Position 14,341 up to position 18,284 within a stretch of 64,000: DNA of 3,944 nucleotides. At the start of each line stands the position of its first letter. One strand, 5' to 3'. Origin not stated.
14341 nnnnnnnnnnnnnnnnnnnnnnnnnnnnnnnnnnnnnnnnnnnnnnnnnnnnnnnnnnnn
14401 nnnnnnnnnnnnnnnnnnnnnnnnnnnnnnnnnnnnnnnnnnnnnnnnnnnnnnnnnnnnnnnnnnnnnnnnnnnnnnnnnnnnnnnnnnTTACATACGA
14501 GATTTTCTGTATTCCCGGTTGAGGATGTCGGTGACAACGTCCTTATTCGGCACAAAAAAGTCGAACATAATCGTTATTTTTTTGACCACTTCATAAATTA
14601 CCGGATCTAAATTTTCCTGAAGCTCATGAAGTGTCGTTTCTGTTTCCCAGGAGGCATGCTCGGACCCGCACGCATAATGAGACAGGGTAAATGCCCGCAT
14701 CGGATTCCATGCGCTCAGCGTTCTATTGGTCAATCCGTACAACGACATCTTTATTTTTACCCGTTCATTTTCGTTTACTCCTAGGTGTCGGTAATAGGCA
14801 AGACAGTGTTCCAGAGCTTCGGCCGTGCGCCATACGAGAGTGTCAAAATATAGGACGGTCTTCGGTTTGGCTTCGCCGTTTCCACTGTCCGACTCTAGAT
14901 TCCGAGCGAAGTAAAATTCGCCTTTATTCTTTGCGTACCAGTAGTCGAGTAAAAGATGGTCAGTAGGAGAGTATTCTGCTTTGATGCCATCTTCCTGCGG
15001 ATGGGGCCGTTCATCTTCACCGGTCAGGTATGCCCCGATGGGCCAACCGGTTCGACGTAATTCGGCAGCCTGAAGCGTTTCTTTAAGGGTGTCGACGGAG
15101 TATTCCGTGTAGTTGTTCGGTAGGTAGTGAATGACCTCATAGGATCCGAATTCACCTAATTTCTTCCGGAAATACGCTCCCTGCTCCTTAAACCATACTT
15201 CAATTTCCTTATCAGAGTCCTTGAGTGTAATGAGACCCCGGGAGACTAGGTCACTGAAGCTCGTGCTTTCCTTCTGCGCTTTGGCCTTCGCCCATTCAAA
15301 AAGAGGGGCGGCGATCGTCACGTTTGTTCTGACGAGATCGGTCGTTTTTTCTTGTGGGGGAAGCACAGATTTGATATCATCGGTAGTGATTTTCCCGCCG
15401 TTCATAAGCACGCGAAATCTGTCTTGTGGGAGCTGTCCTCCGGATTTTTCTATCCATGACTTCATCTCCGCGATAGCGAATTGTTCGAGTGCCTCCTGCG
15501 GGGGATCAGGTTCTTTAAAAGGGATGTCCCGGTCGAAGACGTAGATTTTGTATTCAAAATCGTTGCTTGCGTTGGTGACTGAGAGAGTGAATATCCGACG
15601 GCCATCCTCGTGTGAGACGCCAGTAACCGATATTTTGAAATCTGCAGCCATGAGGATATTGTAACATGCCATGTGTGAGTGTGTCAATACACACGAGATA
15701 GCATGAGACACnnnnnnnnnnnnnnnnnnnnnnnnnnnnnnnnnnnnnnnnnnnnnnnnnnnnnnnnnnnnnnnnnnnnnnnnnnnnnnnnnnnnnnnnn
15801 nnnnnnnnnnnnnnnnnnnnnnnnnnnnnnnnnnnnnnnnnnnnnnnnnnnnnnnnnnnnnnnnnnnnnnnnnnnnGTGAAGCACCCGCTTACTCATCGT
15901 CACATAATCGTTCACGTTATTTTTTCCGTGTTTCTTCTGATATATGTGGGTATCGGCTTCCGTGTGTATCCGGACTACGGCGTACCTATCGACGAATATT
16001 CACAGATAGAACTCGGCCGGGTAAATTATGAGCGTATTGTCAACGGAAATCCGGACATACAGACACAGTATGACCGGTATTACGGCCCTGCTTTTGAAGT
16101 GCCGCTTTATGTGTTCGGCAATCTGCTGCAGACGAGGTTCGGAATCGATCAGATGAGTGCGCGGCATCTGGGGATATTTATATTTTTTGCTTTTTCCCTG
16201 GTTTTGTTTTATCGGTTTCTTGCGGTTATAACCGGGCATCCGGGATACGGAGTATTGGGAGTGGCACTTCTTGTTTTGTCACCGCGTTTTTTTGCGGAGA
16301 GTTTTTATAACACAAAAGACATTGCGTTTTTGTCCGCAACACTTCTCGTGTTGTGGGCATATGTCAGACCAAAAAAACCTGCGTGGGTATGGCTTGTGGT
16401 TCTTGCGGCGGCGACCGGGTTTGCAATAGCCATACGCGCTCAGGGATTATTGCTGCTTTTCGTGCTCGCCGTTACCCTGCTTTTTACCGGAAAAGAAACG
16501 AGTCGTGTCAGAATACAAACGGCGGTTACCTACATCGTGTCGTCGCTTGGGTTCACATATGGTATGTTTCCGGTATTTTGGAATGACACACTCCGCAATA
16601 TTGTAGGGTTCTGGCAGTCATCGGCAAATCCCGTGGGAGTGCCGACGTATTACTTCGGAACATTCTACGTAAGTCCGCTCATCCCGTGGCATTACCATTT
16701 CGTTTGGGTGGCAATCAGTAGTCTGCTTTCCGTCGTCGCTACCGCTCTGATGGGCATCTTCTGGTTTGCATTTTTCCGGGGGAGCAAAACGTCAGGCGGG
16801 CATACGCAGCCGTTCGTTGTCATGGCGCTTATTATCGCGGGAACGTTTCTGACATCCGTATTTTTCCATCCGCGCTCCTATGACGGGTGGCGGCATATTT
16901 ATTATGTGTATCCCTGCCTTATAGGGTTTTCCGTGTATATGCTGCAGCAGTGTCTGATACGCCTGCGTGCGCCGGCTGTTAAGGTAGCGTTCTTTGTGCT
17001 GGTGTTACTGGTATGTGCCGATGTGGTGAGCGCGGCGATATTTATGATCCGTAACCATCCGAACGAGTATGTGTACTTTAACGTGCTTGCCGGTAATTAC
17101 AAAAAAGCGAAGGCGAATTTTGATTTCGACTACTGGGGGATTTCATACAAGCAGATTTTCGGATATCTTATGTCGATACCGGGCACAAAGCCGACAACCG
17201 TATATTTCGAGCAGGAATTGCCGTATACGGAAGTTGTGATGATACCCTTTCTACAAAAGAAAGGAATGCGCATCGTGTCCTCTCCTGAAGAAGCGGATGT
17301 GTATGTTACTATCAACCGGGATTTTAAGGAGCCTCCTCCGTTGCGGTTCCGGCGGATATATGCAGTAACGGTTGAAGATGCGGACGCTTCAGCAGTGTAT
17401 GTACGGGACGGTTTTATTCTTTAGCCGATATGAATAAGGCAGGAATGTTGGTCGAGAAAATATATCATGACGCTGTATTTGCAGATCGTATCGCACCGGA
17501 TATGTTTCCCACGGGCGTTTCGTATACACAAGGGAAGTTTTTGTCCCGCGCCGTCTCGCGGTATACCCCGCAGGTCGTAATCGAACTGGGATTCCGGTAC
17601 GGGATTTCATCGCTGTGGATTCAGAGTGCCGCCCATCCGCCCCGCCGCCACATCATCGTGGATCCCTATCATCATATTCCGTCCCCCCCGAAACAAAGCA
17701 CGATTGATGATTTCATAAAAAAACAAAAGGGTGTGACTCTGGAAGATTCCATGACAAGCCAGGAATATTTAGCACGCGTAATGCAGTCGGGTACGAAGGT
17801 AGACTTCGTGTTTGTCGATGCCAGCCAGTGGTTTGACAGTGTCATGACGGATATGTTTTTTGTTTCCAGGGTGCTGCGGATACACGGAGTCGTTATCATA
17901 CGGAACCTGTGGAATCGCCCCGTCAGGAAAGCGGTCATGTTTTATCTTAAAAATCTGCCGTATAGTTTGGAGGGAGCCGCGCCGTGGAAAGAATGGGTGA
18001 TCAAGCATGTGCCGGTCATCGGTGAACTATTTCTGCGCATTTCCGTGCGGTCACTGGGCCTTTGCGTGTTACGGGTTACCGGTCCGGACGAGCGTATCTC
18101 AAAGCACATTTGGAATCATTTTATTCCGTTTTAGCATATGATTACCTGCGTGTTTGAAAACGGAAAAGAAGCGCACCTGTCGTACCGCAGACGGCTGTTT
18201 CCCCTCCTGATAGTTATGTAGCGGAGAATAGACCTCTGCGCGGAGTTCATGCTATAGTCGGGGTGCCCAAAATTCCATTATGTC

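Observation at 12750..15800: AT-rich three-gene islet inserted next to tRNA-Ser(GGA): membrane coiled-coil protein plus large unknown cytosolic protein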

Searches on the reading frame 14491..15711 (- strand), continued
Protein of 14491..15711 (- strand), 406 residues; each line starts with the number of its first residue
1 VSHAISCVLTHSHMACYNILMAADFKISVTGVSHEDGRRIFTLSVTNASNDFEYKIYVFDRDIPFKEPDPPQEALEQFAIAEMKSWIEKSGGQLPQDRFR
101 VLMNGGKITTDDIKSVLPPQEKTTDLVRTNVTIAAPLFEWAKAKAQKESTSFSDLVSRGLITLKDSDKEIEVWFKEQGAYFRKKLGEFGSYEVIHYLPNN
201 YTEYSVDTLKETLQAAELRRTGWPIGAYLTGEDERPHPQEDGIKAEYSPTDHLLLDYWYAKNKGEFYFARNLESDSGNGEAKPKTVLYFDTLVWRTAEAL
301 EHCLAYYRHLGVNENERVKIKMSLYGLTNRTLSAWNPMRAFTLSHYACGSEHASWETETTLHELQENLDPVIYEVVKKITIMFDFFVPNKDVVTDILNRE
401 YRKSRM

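Call 63: search_protein_families(library=pfam, alignment_id=A5, max_evalue=0.001)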
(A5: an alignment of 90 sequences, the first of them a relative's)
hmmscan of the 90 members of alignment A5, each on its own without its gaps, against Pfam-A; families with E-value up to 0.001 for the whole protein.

A. member 1, P0111 (394 aa): 0 families

B. families by the number of members that match (of 90 scanned): 21 families
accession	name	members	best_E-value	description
PF04326.19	SLFN_AlbA_2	23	1.4e-09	Schlafen, AlbA_2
PF04607.23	RelA_SpoT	12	2.8e-16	Region found in RelA / SpoT proteins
PF13676.11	TIR_2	10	3e-26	TIR domain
PF01582.25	TIR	8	1.3e-08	TIR domain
PF08357.16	SEFIR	6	5.5e-19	SEFIR domain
PF13614.12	AAA_31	3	5.3e-08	AAA domain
PF01656.29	CbiA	3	1.2e-06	CobQ/CobB/MinD/ParA nucleotide binding domain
PF10137.14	CAP12-PCTIR_TIR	3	0.00011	CAP12/Pycsar effector protein, TIR domain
PF00069.31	Pkinase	2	5.9e-38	Protein kinase domain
PF07714.23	PK_Tyr_Ser-Thr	2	3.2e-23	Protein tyrosine and serine/threonine kinase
PF01381.28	HTH_3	2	7.6e-11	Helix-turn-helix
PF13657.11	Couple_hipA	2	8.7e-10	HipA N-terminal domain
PF13560.12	HTH_31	2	2.5e-07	Helix-turn-helix domain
PF07804.18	HipA_C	1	4.6e-51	HipA-like C-terminal domain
PF00990.26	GGDEF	1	1.2e-34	Diguanylate cyclase, GGDEF domain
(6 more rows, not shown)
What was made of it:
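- The C-domain of the 386-aa protein is itself fused to immune effectors elsewhere (call 63).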

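Call 65: search_protein_families(library=padloc, alignment_id=A5, max_evalue=0.00001)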
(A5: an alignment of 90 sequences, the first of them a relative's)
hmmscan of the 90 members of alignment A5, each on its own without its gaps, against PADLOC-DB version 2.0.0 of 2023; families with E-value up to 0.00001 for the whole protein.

A. member 1, P0111 (394 aa): 0 families

B. families by the number of members that match (of 90 scanned): 61 families (the first 25 are shown)
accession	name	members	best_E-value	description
PDLC00733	Effector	11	4.9e-15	TIR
PDLC03957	bSEFIR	9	1.5e-73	-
PDLC04999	PDC-S33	9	2.9e-11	-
PDLC05062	PDC-S66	8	2.1e-54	-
PDLC02012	SAVED5--SAVED_TIR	7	4.2e-12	-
PDLC02421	Aga_TIR-PNTD1-PNTD2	4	1.9e-14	Class I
PDLC04559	PDC-M28B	3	1.9e-27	-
PDLC04560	PDC-M28B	3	1.3e-15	-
PDLC02403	Aga_TIR-PNTD1-PNTD2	3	8e-13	Class I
PDLC05032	PDC-S50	3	1.9e-08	-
PDLC04138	mad6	2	1e-47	mads_6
PDLC04042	PD-T4-6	2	2e-45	-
PDLC04053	PD-T4-6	2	2.5e-41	-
PDLC04047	PD-T4-6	2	9e-38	-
PDLC04054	PD-T4-6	2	1.4e-37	-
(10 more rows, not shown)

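Call 69: search_protein_families(library=padloc, proteins=[P0154, P0144, P0148, P0115, P0111, P0205, P0146, P0164, P0160, P0206], max_evalue=0.00001)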
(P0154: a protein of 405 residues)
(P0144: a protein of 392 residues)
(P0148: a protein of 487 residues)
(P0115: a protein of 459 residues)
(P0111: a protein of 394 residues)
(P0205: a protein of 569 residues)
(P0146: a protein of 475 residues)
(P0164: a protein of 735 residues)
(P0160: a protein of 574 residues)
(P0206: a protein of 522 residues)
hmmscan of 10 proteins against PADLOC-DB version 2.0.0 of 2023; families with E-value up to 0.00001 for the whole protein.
P0154 (405 aa): 6 families
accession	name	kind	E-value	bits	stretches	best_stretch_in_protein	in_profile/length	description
PDLC02421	Aga_TIR-PNTD1-PNTD2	-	9.6e-14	49.3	1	8-151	5-142/430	Class I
PDLC02403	Aga_TIR-PNTD1-PNTD2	-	8e-13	46.2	1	8-140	4-133/443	Class I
PDLC05062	PDC-S66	-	2.3e-08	31.9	1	7-75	149-217/282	-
PDLC02962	RT-TIR_XII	-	4.6e-07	27.1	1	5-88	344-426/478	single gene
PDLC02012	SAVED5--SAVED_TIR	-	1.5e-06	25.6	1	8-129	15-138/404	-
PDLC00420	ThsB1|ThsB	-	9e-06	23.1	0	22-108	17-102/319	TIR-like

P0144 (392 aa): 1 family
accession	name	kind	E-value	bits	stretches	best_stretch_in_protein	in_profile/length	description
PDLC00733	Effector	-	4.5e-10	36.9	1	17-97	261-342/388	TIR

P0148 (487 aa): 1 family
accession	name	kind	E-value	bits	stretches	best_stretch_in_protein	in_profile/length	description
PDLC04999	PDC-S33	-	6.4e-08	30.4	1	59-163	72-175/349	-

P0115 (459 aa): 0 families

P0111 (394 aa): 0 families

P0205 (569 aa): 2 families
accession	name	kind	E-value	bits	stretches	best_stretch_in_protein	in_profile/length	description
PDLC04559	PDC-M28B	-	1.9e-27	94.5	1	10-253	127-371/438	-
PDLC04560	PDC-M28B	-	1.3e-15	55.6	1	14-58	17-61/327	-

P0146 (475 aa): 32 families (the best 25 are shown)
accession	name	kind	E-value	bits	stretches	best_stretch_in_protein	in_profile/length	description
PDLC04060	PD-T4-6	-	1.7e-26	91.2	1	33-163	94-218/486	-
PDLC04042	PD-T4-6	-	2.2e-26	91.2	1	31-156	93-216/292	-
PDLC04053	PD-T4-6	-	2.7e-26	90.8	1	32-196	94-270/311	-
PDLC04138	mad6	-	1e-25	88.8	1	40-215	148-331/659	mads_6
PDLC04048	PD-T4-6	-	5e-24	83.3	1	42-155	108-215/354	-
PDLC03920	MkoA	-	1.3e-23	81.3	1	49-202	126-282/1112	-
PDLC04047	PD-T4-6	-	1.7e-23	81.2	1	34-157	98-218/327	-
PDLC04043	PD-T4-6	-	2.2e-23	81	1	31-156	99-221/452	-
PDLC04054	PD-T4-6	-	3.3e-23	80.7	1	42-194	108-247/347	-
PDLC04061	PD-T4-6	-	1.3e-22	79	1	33-159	106-236/510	-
PDLC04057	PD-T4-6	-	4.8e-22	76.6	1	42-155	105-213/443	-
PDLC04044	PD-T4-6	-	7.2e-21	72.7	1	41-205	134-300/372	-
PDLC04039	PD-T4-6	-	5.1e-20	69.9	1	49-155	118-218/458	-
PDLC04041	PD-T4-6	-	6.7e-19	66.4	1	42-155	126-237/443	-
PDLC04052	PD-T4-6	-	5e-18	63.6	1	46-154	114-218/496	-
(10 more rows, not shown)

P0164 (735 aa): 33 families (the best 25 are shown)
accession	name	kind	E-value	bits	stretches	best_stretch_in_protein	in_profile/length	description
PDLC04138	mad6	-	1e-47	161.5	1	195-411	41-255/659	mads_6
PDLC04042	PD-T4-6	-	2e-45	153.7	1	204-412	8-212/292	-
PDLC04053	PD-T4-6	-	2.5e-41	140.1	1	203-412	7-211/311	-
PDLC04047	PD-T4-6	-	9e-38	128.1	1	203-419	8-220/327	-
PDLC04054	PD-T4-6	-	1.4e-37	127.9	1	204-415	9-216/347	-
PDLC04060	PD-T4-6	-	3e-37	126.7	1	205-411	8-208/486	-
PDLC04057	PD-T4-6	-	6.4e-36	122.3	1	206-412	9-210/443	-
PDLC04061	PD-T4-6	-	8.6e-36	122.5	1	203-411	14-222/510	-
PDLC04043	PD-T4-6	-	2e-35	120.7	1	202-426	12-229/452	-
PDLC04048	PD-T4-6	-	1.2e-33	115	1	205-411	10-211/354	-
PDLC04041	PD-T4-6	-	2.7e-32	110.6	1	205-413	28-235/443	-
PDLC04039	PD-T4-6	-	2.2e-31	107.4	1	202-411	11-214/458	-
PDLC04052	PD-T4-6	-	4.1e-30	103.4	1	205-411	9-215/496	-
PDLC03920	MkoA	-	2e-29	100.5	1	203-456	6-275/1112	-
PDLC04040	PD-T4-6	-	1.3e-28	98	1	213-411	2-204/547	-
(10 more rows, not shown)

P0160 (574 aa): 3 families
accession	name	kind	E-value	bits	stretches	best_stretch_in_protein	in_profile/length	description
PDLC04340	PDC-M03A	-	2.4e-11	41.7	1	75-205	49-172/280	-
PDLC04339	PDC-M03A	-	4.3e-11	40.7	1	125-203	108-178/293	-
PDLC04344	PDC-M03A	-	3.3e-07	28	1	159-204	148-193/305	-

P0206 (522 aa): 0 families

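Call 70: search_protein_families(library=pfam, proteins=[P0154, P0144, P0148, P0115, P0111, P0205, P0146, P0164, P0160, P0206], max_evalue=0.01)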
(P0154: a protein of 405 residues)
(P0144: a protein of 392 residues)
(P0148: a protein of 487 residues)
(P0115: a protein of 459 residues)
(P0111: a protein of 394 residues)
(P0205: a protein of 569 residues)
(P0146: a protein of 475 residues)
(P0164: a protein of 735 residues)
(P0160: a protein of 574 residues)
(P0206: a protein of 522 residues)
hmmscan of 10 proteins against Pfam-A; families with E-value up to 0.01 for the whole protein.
P0154 (405 aa): 2 families
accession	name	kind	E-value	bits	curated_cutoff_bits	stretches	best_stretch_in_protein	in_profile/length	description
PF13676.11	TIR_2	-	1.5e-25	90.5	28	1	9-135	1-122/122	TIR domain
PF01582.25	TIR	-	4.4e-05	23.8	21.3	1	15-103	12-95/179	TIR domain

P0144 (392 aa): 0 families

P0148 (487 aa): 1 family
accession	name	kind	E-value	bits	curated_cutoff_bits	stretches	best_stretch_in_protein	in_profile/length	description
PF04607.23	RelA_SpoT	-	2.8e-16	60.2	27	1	59-174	3-111/113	Region found in RelA / SpoT proteins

P0115 (459 aa): 1 family
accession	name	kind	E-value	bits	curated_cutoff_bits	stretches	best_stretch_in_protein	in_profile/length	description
PF04326.19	SLFN_AlbA_2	-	1e-07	32.9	25.3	1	21-151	1-112/118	Schlafen, AlbA_2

P0111 (394 aa): 1 family
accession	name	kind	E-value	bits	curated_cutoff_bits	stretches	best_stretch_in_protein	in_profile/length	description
PF19891.5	DUF6364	-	0.0017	19.3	27.3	1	117-156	7-42/70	Family of unknown function (DUF6364)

P0205 (569 aa): 4 families
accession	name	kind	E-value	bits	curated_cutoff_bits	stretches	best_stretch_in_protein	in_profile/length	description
PF13614.12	AAA_31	-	5.3e-08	33.4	27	1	15-205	5-170/177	AAA domain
PF01656.29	CbiA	-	1.2e-06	28.9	25.4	1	15-115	2-54/125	CobQ/CobB/MinD/ParA nucleotide binding domain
PF10609.15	ParA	-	6.6e-05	22.9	27.1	1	16-64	8-56/246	NUBPL iron-transfer P-loop NTPase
PF07015.17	VirC1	-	0.0035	17.2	24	0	14-53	4-43/231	VirC1 protein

P0146 (475 aa): 2 families
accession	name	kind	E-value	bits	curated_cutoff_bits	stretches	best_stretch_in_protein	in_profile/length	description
PF00069.31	Pkinase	-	3.6e-24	86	31.7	1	41-182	94-249/263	Protein kinase domain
PF07714.23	PK_Tyr_Ser-Thr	-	4.8e-12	46.2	23.1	1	41-153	98-206/258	Protein tyrosine and serine/threonine kinase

P0164 (735 aa): 4 families
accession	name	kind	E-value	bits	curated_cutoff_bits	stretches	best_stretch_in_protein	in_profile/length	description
PF00069.31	Pkinase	-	5.9e-38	131.2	31.7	1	207-413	1-198/263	Protein kinase domain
PF07714.23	PK_Tyr_Ser-Thr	-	3.2e-23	82.8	23.1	1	209-409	3-201/258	Protein tyrosine and serine/threonine kinase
PF01636.29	APH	-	2.2e-05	24.8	23.2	1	319-355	163-199/239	Phosphotransferase enzyme family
PF03109.22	ABC1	-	6.8e-05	22.6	22.9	0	306-359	170-220/244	ABC1 atypical kinase-like domain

P0160 (574 aa): 1 family
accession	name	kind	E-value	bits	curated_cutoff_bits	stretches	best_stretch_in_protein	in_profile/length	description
PF07804.18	HipA_C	-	4.6e-51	173.9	30.5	1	31-253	1-208/213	HipA-like C-terminal domain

P0206 (522 aa): 1 family
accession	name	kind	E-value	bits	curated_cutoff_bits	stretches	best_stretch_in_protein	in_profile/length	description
PF00990.26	GGDEF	-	1.2e-34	119.9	23.8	1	111-262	4-161/161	Diguanylate cyclase, GGDEF domain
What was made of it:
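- Closest known: CapRel-type fused toxin-antitoxin defence proteins. Same: Relatives of the C-domain sit C-terminal to RelA_SpoT toxSAS domains in single polypeptides (12 of 90; calls 63, 70).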

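Call 71: search_protein_families(library=padloc, proteins=[P0147, P0150, P0153, P0157, P0166, P0172, P0179, P0194, P0209, P0247], max_evalue=1e-8)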
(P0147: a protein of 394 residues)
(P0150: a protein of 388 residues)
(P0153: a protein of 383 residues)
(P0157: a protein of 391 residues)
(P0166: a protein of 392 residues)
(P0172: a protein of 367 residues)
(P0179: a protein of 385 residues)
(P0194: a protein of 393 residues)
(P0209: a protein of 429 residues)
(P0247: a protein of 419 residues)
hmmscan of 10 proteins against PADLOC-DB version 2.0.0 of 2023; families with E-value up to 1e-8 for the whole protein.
P0147 (394 aa): 1 family
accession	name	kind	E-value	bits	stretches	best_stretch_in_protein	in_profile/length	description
PDLC00733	Effector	-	9.5e-14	49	1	9-84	260-337/388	TIR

P0150 (388 aa): 1 family
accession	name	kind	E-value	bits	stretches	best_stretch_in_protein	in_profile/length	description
PDLC00733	Effector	-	2.2e-14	51.1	1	16-112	260-357/388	TIR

P0153 (383 aa): 1 family
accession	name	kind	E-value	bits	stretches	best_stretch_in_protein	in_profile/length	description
PDLC00733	Effector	-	4.9e-15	53.2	1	36-115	281-360/388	TIR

P0157 (391 aa): 1 family
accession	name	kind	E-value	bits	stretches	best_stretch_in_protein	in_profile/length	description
PDLC00733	Effector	-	4.6e-10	36.9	1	44-94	291-339/388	TIR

P0166 (392 aa): 0 families

P0172 (367 aa): 1 family
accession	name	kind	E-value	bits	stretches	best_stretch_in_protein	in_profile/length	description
PDLC00733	Effector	-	2.6e-09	34.4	1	18-69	291-340/388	TIR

P0179 (385 aa): 0 families

P0194 (393 aa): 0 families

P0209 (429 aa): 0 families

P0247 (419 aa): 1 family
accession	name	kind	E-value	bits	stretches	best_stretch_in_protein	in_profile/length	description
PDLC00733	Effector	-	4.7e-11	40.1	1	16-95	260-340/388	TIR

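Call 74: search_protein_families(library=padloc, proteins=[P0174, P0177, P0183, P0210, P0216, P0229, P0149, P0168, P0130], max_evalue=0.000001)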
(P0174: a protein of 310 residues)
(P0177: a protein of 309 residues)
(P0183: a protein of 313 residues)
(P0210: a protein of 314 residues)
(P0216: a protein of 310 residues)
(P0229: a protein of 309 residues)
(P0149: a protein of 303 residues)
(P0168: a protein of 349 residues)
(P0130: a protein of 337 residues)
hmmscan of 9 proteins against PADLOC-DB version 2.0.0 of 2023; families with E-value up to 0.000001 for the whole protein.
P0174 (310 aa): 0 families

P0177 (309 aa): 0 families

P0183 (313 aa): 0 families

P0210 (314 aa): 0 families

P0216 (310 aa): 0 families

P0229 (309 aa): 1 family
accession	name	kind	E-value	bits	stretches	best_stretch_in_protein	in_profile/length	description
PDLC03957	bSEFIR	-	2.2e-12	45.5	1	4-72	150-203/412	-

P0149 (303 aa): 0 families

P0168 (349 aa): 0 families

P0130 (337 aa): 2 families
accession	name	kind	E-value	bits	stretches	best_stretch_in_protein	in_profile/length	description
PDLC05062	PDC-S66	-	2.6e-23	80.9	1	1-69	211-280/282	-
PDLC00417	ThsB1|ThsB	-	7.9e-12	43.3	1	2-66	230-296/303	TIR-like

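Call 90: find_related_loci(query=A2, collection=viral_contigs, flank=8000)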
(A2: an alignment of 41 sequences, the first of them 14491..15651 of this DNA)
Query A2 (386 aa) in viral_contigs; peptide patterns used: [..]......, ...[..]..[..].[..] (x = any residue, [..] = any of these).
204 stretches matched a pattern, but none encodes a relative of the query by tblastn (E <= 1e-3).
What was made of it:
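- The cassette was not found on IMG/VR viral contigs (call 90).
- Tried and rejected: Not found in IMG/VR (call 90).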

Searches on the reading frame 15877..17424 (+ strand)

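Call 4: search_protein_families(library=pfam, proteins=[window:15877-17424:+], max_evalue=0.1)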
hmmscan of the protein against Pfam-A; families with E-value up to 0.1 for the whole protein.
window:15877-17424:+ (515 aa): 1 family
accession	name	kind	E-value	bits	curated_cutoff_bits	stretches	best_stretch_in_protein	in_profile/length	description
PF13231.12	PMT_2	-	9.5e-07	29.6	26.1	1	94-226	22-151/160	Dolichyl-phosphate-mannose-protein mannosyltransferase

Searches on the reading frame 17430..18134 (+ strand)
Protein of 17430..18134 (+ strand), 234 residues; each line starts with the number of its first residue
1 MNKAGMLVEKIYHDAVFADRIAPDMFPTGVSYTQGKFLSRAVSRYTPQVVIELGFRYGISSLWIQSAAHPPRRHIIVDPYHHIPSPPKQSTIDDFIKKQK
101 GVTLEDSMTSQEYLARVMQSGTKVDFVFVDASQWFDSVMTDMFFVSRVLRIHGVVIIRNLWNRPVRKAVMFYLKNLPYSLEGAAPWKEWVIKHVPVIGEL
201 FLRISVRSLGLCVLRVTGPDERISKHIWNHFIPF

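Call 4: search_protein_families(library=pfam, proteins=[window:17430-18134:+], max_evalue=0.1)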
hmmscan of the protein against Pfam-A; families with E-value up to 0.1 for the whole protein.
window:17430-18134:+ (234 aa): 2 families
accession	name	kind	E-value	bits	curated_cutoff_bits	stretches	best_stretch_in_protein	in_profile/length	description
PF13578.12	Methyltransf_24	-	8.2e-08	33.5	26.3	1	51-157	1-102/105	Methyltransferase domain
PF13531.11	SBP_bac_11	-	0.022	14.9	25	1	90-148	15-75/227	Bacterial extracellular solute-binding protein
